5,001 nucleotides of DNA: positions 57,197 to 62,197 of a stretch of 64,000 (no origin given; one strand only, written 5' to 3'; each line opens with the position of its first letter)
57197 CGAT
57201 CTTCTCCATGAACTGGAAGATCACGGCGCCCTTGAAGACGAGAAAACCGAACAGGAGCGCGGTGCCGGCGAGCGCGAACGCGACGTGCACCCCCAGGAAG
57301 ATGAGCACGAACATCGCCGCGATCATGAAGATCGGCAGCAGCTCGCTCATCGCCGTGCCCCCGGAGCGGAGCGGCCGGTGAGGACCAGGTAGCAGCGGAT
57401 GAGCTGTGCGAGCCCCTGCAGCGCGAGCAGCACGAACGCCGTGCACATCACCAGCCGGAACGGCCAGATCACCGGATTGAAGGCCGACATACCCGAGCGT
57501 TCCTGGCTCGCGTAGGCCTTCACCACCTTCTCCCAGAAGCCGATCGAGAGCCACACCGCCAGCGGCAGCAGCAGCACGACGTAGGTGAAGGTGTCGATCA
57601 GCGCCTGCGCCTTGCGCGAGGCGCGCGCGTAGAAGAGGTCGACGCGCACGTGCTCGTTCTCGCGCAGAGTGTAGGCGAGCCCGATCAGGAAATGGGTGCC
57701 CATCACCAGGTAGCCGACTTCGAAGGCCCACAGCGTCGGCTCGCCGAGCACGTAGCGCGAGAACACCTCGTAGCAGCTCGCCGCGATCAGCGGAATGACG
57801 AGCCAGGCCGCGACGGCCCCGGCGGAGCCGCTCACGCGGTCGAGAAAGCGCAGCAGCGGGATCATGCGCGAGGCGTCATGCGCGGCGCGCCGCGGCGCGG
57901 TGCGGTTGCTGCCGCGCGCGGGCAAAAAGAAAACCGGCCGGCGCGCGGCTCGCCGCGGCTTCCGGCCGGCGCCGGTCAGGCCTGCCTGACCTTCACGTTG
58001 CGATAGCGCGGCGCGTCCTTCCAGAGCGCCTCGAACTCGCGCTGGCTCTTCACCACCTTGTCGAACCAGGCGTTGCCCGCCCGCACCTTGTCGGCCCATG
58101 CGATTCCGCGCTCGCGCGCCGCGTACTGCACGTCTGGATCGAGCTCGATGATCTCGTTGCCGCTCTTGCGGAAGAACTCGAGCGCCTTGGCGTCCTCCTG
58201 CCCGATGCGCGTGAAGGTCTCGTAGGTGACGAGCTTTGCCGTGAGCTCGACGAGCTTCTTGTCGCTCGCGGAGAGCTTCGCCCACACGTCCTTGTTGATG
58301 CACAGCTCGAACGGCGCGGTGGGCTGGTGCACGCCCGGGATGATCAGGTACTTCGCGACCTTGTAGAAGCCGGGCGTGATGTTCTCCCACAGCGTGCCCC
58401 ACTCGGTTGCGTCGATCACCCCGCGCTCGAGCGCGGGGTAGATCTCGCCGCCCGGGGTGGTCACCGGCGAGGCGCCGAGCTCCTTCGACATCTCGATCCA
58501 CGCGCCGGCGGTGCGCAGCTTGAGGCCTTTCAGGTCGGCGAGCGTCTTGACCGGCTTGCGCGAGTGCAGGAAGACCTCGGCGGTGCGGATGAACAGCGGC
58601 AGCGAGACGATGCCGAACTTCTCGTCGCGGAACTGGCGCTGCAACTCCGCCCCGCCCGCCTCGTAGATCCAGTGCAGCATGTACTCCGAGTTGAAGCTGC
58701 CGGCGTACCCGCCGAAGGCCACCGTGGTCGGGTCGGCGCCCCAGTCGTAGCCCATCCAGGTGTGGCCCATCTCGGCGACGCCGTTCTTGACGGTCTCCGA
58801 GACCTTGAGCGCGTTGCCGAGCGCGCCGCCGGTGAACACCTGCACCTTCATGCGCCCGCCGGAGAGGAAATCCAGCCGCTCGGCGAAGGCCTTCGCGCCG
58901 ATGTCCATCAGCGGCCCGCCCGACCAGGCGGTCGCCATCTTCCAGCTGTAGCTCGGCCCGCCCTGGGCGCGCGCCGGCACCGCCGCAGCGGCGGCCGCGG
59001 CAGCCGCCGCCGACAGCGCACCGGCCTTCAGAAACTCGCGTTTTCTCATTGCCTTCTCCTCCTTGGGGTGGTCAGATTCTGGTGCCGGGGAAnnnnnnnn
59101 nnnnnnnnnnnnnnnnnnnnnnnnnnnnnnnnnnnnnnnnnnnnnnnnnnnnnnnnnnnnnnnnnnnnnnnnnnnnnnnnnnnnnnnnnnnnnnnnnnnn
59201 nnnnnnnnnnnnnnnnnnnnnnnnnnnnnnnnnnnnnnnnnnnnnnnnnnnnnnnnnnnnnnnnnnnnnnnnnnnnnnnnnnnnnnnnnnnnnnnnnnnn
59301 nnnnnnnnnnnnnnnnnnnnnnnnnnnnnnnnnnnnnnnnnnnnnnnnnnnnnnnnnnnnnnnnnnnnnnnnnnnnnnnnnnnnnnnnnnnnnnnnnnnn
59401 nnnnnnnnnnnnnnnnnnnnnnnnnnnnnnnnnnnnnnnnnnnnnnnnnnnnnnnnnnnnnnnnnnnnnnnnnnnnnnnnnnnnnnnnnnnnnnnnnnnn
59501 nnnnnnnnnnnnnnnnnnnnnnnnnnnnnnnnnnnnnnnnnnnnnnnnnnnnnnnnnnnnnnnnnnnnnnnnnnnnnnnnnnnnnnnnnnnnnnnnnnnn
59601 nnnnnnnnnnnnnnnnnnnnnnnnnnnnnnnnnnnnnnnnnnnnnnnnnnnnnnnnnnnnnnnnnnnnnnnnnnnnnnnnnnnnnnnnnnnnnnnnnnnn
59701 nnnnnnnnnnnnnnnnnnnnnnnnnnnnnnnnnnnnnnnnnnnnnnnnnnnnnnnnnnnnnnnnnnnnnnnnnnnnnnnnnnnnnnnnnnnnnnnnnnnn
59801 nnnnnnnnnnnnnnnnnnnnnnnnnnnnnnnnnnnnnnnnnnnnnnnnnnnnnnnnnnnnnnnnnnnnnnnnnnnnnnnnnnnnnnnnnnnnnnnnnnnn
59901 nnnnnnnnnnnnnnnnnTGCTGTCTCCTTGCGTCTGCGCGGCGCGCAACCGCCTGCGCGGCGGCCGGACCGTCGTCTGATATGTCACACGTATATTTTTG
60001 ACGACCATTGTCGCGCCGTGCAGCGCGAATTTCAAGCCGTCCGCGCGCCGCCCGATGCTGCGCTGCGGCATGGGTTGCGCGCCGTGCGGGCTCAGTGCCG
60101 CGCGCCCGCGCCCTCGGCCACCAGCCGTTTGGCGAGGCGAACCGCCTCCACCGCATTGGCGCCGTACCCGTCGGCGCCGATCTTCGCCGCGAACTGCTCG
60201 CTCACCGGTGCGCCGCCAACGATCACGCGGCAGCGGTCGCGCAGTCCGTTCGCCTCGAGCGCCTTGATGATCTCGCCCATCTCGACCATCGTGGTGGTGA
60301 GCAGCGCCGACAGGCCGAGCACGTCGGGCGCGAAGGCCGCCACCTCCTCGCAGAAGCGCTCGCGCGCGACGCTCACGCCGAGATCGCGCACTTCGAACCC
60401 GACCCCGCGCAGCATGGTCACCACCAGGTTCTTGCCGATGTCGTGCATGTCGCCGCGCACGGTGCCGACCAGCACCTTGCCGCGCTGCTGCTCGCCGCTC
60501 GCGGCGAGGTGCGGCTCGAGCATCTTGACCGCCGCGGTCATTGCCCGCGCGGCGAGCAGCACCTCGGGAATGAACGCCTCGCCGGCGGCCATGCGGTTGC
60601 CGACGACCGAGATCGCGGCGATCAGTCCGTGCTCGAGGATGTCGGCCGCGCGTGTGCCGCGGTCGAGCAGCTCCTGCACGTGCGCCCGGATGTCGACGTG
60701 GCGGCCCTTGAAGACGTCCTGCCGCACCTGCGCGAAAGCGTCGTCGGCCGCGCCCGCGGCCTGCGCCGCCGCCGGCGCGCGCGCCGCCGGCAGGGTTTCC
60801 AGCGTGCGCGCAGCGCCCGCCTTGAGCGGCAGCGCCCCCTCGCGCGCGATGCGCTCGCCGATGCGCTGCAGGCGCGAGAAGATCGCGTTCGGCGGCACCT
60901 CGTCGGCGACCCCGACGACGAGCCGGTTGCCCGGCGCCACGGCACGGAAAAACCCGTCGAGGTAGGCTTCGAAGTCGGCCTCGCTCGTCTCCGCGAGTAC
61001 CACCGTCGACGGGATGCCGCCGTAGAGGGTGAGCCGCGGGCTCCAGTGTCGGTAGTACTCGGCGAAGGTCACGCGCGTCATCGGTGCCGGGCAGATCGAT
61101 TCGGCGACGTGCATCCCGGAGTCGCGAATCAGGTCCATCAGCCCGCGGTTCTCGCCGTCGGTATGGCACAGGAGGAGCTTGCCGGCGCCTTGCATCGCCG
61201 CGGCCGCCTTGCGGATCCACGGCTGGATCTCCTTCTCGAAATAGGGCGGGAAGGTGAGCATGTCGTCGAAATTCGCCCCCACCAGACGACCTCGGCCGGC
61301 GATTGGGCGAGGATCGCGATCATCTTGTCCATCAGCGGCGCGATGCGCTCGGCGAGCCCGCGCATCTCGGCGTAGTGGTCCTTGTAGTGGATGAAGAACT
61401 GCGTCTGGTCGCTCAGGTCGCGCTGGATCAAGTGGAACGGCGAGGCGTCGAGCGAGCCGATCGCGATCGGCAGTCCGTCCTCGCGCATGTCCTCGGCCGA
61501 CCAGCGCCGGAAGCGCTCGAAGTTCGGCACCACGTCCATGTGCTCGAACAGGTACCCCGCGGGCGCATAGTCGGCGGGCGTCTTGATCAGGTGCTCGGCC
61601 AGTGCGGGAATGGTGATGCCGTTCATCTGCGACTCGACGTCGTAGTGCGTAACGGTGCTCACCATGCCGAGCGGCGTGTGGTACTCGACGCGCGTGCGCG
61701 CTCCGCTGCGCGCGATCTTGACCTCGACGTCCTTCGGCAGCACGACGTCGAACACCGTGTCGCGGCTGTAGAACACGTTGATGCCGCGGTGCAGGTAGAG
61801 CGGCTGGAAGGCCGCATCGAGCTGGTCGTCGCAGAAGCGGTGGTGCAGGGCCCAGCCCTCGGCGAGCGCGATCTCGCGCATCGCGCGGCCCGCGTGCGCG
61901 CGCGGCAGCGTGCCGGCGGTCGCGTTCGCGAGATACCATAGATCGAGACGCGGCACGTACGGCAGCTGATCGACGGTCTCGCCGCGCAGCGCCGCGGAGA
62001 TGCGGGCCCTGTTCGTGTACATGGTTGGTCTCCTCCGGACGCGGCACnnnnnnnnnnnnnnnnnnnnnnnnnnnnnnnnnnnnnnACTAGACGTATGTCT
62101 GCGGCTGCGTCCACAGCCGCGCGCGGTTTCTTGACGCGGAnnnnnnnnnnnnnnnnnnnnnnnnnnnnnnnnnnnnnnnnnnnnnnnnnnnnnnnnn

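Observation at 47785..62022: Complete corrinoid-dependent methyl-transfer (demethylation) island in a sox-carrying proteobacterium, with a TRAP importer and unusual redox partners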

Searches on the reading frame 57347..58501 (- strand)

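Call 53: search_protein_families(library=pfam, proteins=[window:57347-58501:-], max_evalue=0.0001)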
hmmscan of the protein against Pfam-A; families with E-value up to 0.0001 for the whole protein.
window:57347-58501:- (384 aa): 1 family
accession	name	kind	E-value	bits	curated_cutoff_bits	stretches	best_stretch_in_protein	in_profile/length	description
PF04290.18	DctQ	-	4.4e-25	88.5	28.3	1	239-370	2-129/132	Tripartite ATP-independent periplasmic transporters, DctQ component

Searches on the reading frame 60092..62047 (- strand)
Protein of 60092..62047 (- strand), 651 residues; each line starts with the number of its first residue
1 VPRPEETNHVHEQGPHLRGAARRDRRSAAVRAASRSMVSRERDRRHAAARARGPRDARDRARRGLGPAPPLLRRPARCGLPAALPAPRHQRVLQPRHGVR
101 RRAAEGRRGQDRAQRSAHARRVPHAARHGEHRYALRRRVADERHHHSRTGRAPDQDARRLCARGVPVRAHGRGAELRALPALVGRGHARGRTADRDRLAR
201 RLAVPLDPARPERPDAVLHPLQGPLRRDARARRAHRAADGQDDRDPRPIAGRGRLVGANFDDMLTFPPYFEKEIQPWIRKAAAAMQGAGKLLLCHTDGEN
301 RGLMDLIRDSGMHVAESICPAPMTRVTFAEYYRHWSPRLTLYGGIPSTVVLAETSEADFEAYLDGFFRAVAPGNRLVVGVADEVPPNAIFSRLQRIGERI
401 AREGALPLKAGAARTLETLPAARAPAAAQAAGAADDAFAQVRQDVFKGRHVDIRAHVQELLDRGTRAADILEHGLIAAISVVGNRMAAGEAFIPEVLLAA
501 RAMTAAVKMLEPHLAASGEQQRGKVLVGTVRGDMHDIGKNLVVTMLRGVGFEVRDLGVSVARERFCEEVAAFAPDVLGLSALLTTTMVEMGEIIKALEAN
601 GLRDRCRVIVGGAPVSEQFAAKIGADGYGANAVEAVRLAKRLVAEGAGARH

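Call 5: search_protein_families(library=pfam, proteins=[window:60092-62047:-], max_evalue=0.001)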
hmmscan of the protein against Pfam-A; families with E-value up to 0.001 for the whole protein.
window:60092-62047:- (651 aa): 2 families
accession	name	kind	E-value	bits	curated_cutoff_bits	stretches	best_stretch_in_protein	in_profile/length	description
PF02310.24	B12-binding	-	2.3e-27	95.7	32.1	1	523-636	1-120/121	B12 binding domain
PF02607.22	B12-binding_2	-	1.2e-15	57.8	23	1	440-511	4-74/74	B12 binding domain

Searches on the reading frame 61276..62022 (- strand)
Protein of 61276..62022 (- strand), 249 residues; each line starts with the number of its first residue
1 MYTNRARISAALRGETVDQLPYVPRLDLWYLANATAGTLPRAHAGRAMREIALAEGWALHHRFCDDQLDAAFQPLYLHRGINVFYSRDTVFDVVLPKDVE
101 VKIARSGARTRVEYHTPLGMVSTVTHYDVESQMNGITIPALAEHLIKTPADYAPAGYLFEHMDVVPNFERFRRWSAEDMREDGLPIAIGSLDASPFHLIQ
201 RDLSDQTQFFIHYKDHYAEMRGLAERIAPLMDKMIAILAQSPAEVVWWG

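Call 113: search_protein_representatives(protein=window:61276-62022:-)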
Query: 249 residues. Proteins with E-value up to 0.001 (for the whole library): 404; up to 1e-10: 159; up to 1e-30: 33. The best 150 are listed.
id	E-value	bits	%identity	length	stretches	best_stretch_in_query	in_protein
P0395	6.1e-167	569.4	100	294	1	1-249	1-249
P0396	1.6e-99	348.7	82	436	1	59-245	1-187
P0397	1.2e-57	211.5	45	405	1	3-249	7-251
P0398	2.1e-56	207.4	42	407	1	1-249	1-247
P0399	1.1e-51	191.9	41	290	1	2-249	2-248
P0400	7.8e-50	185.9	79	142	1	48-153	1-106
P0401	1.3e-48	181.9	40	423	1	3-249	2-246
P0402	1.7e-48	181.5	51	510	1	17-240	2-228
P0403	2.6e-45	171.1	41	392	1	3-249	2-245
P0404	2.4e-44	167.9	77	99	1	1-99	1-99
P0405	3.4e-44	167.4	74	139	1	1-101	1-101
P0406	4.5e-44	167.0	42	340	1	1-243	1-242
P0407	4.0e-43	163.9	52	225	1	2-190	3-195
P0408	4.1e-43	163.9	40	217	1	3-219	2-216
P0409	4.0e-42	160.6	63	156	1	105-237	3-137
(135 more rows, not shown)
